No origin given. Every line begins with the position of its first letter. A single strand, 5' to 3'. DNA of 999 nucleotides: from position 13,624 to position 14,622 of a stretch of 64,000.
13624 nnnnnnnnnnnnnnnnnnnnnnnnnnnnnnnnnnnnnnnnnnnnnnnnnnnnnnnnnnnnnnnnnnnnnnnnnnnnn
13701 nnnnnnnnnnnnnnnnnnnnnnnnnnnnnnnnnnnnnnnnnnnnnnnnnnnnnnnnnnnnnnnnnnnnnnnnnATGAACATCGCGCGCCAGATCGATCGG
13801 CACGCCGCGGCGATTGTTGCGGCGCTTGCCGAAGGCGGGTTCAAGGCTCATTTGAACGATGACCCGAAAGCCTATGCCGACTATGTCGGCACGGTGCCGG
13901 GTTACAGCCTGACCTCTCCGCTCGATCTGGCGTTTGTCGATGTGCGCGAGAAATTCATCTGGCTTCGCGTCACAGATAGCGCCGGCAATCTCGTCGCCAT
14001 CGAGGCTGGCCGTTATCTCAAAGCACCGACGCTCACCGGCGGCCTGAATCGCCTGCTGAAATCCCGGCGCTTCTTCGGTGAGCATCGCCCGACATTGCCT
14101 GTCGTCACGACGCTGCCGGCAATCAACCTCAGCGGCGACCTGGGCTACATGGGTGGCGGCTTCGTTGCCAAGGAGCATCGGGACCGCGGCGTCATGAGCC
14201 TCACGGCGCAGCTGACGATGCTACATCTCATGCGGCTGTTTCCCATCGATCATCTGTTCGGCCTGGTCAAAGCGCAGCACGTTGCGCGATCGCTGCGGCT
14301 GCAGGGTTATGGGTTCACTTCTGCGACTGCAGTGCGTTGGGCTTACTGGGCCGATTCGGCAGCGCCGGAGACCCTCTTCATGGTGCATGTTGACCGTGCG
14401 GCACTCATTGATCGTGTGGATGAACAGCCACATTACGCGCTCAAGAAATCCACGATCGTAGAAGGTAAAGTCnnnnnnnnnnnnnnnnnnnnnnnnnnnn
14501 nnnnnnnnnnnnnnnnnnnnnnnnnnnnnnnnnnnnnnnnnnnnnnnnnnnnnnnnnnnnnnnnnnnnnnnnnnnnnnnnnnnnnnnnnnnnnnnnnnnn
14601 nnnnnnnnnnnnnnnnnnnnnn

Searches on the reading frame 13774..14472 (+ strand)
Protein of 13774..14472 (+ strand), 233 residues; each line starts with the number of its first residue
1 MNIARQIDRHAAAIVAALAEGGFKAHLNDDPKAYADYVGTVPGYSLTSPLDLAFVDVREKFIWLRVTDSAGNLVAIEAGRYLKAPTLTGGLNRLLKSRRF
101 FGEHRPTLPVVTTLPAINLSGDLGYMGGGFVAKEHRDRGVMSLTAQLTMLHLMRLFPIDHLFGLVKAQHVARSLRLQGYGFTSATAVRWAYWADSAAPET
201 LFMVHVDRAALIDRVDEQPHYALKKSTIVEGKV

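Call 3: search_protein_families(library=pfam, proteins=[window:13774-14472:+], max_evalue=1)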
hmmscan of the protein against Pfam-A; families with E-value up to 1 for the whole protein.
window:13774-14472:+ (233 aa): 0 families

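Call 4: search_protein_families(library=ncbifam, proteins=[window:13774-14472:+], max_evalue=1)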
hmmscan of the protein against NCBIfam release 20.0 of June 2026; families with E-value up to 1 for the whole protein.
window:13774-14472:+ (233 aa): 0 families

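Call 14: search_protein_families(library=phrogs, proteins=[window:13774-14472:+], max_evalue=0.1)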
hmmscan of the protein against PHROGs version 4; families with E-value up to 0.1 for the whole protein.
window:13774-14472:+ (233 aa): 0 families

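Call 32: search_protein_families(library=padloc, proteins=[window:13774-14472:+], max_evalue=1)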
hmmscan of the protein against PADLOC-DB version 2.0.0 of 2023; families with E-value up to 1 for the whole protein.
window:13774-14472:+ (233 aa): 0 families

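Call 36: find_homologous_proteins(query=window:13774-14472:+)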
Query window:13774-14472:+ (233 aa): 7 proteins with E <= 0.001 among 2098 candidates.
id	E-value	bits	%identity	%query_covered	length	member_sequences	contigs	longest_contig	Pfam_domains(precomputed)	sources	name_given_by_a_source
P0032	4.8e-151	519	100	100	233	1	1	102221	-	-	-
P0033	1.8e-85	304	60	97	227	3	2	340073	-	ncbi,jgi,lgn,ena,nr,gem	ncbi:MAG: hypothetical protein KG075_07660 [Alphaproteobacteria bacterium]|nr:hypothetical protein [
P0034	5.3e-81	290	61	94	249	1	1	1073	-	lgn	-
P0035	1.1e-80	289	60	94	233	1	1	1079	-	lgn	-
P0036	1.0e-74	269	53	100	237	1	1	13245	-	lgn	-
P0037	1.1e-49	187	43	95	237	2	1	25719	-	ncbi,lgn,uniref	ncbi:hypothetical protein [Ferrovibrio sp.]|uniref:hypothetical protein n=1 Tax=Ferrovibrio sp. TaxI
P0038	7.5e-47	178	44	97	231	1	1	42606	-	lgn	-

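Call 40: search_solved_structures(query=A4, max_evalue=10, show_alignments=2)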
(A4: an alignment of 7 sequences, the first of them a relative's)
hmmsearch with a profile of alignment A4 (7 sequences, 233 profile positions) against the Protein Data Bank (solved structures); distinct sequences matched with E-value up to 10: 1.
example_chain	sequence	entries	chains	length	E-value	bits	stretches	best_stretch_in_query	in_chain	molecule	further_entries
1yc9_A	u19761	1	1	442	0.11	15.1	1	24-130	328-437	multidrug resistance protein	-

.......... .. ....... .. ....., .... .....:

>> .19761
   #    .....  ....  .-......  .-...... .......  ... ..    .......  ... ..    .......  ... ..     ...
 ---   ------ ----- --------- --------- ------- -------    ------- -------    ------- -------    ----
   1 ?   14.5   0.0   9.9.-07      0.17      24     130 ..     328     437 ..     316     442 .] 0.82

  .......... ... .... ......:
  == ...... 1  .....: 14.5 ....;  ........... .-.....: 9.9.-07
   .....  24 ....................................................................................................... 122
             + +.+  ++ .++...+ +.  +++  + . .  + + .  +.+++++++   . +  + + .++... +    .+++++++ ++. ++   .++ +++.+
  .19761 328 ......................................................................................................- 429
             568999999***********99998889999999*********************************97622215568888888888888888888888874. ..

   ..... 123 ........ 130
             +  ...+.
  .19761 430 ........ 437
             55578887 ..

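Call 47: search_dna_similar(query=window:13774-14472:+, collection=phages, mode=protein, max_evalue=0.01)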
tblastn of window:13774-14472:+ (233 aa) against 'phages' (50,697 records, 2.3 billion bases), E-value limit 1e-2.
No match.

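Call 63: predict_structure(alignment_id=A4)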
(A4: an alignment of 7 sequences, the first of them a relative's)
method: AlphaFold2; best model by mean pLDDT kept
length: 233 residues; sequences in the alignment: 7
mean_pLDDT: 77.1   pTM: 0.81
mean pLDDT of the five models: 77.1, 72.8, 72.3, 69.6, 56.7
residues with pLDDT >= 90: 54; 70-90: 107; 50-70: 57; < 50: 15
segments of 3 or more residues with pLDDT < 50: 45-48, 105-107, 229-233
pLDDT, mean of each block of 10 residues (from residue 1): 88 96 94 81 53 60 92 89 83 74 54 79 85 83 90 92 74 51 65 62 85 88 67 34
secondary structure, 60 per line:
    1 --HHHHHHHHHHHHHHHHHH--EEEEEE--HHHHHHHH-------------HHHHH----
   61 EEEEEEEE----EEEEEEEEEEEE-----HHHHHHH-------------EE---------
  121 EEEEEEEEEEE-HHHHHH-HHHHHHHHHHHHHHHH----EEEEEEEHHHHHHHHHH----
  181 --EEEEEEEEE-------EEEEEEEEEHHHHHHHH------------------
elements in order: H3-20 E23-28 H31-38 H52-56 E61-68 E73-84 H90-96 E121-131 H133-138 H140-155 E160-166 H167-176 E183-191 E199-207 H208-215

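Call 67: fold_search(model_id=the predicted structure, library=pdb)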
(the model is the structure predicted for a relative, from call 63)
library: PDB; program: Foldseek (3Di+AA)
matches with E <= 10: 867; with E <= 0.001: 99
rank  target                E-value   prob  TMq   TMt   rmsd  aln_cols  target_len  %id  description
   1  5icv_A                4.0e-06  1.00  0.52  0.65   5.6       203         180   13  Crystal structure of human NatF (hNaa60) bound to a bisubstrate analogue (released 2016-06-22)
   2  5gif                  6.5e-06  1.00  0.46  0.50   8.1       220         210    9  Crystal Structure of Drosophila melanogaster E47D Dopamine N-Acetyltransferase in Binary Complex with Acetyl-CoA (released 2017-07-05)
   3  8wmb                  6.5e-06  1.00  0.46  0.49   8.1       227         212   10  Crystal Structure of Drosophila melanogaster D46A Dopamine N-Acetyltransferase in Complex with Acetyl-CoA (released 2024-10-02)
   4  6k80                  9.9e-06  1.00  0.45  0.48   8.2       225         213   10  Crystal Structure of Drosophila melanogaster Dopamine N-Acetyltransferase in Complex with CoA and Tryptophol (released 2020-06-17)
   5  5gi5                  1.1e-05  1.00  0.46  0.51   8.2       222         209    9  Crystal Structure of Drosophila melanogaster Dopamine N-Acetyltransferase Bound to CoA (released 2017-07-05)
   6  5icw_D                1.6e-05  1.00  0.48  0.61   6.0       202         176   14  Crystal structure of human NatF (hNaa60) homodimer bound to Coenzyme A (released 2016-06-22)
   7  3te4                  1.6e-05  1.00  0.47  0.51   8.5       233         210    8  Crystal structure of dopamine N Acetyltransferase in complex with acetyl-COA from Drosophila Melanogaster (released 2012-07-11)
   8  5icw_C                2.3e-05  1.00  0.47  0.60   6.0       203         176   13  Crystal structure of human NatF (hNaa60) homodimer bound to Coenzyme A (released 2016-06-22)
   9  5hgz                  2.8e-05  1.00  0.50  0.54   5.9       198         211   14  Crystal structure of human Naa60 in complex with acetyl-CoA (released 2016-09-14)
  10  5gi6                  3.4e-05  1.00  0.46  0.52   8.7       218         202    9  Crystal Structure of Drosophila melanogaster Dopamine N-Acetyltransferase Bound to CoA and Phenylethylamine (released 2017-07-05)
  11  5hh0                  3.6e-05  1.00  0.47  0.55   9.8       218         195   13  Crystal structure of human Naa60 in complex with CoA (released 2016-09-14)
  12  2j8m_A                3.8e-05  1.00  0.42  0.54   7.5       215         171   14  Structure of P. aeruginosa acetyltransferase PA4866 (released 2007-02-06)
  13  5hh1                  4.1e-05  1.00  0.46  0.54  10.1       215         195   13  Crystal structure of human Naa60 mutant - F34A in complex with CoA (released 2016-09-14)
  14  8wme_A                4.9e-05  1.00  0.44  0.48   8.9       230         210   10  Crystal Structure of Drosophila melanogaster D46A Dopamine N-Acetyltransferase (released 2024-10-02)
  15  5gii                  5.5e-05  1.00  0.45  0.49   8.2       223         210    9  Crystal Structure of Drosophila melanogaster E47N Dopamine N-Acetyltransferase in Ternary Complex with CoA and Acetyl-ph (released 2017-07-05)
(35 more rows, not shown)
